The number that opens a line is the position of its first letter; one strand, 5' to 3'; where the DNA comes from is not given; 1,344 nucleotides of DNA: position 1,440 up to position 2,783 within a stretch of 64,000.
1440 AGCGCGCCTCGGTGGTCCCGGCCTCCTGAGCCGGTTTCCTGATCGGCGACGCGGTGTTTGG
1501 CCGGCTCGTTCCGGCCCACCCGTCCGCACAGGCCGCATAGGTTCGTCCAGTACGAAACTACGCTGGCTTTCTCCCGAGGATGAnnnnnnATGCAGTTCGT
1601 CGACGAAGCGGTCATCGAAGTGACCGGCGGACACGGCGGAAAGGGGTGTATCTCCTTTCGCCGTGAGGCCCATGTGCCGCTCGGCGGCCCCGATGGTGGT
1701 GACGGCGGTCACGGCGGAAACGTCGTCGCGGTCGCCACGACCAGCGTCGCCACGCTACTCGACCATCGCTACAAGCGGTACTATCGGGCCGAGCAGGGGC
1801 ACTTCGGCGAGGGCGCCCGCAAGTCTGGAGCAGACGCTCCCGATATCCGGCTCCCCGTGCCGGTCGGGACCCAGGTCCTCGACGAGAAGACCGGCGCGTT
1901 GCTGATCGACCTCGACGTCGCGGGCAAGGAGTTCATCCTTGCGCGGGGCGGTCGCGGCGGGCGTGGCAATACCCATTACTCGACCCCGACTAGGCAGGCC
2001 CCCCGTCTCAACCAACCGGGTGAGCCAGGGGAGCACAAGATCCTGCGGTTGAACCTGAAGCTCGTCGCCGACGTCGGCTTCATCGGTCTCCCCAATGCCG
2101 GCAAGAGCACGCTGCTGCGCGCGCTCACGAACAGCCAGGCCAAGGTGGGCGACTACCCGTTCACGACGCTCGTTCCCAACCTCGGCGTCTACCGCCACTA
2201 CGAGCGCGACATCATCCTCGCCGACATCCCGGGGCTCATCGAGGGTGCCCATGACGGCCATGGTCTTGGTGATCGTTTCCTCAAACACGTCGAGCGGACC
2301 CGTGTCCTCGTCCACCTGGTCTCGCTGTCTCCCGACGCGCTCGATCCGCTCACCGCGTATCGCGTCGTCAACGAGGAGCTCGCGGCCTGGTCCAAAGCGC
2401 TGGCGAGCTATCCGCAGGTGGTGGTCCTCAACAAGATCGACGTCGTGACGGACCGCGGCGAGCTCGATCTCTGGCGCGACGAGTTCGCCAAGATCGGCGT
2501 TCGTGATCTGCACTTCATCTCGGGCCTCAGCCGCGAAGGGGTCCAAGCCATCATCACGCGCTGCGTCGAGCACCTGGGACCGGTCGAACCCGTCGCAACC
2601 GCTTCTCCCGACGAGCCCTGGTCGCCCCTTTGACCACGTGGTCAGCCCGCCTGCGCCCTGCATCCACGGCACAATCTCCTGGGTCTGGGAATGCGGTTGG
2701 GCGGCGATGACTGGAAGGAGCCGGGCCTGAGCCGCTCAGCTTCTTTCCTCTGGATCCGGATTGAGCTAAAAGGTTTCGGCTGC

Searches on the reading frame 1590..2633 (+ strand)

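Call 62: search_protein_families(library=pfam, proteins=[window:1590-2633:+], max_evalue=0.001)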
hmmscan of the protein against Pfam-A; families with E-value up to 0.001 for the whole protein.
window:1590-2633:+ (347 aa): 4 families
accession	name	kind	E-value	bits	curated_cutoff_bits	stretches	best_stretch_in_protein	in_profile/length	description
PF01018.28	GTP1_OBG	-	8.1e-56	188.4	27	1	4-158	1-155/155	GTP1/OBG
PF01926.29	MMR_HSR1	-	1.3e-26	93.4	21.9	1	161-282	1-113/113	50S ribosome-binding GTPase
PF02421.24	FeoB_N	-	7.2e-11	42.3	27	1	162-216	3-57/156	Ferrous iron transport protein B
PF03193.22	RsgA_GTPase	-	0.00016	22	30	0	274-323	54-102/174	RsgA GTPase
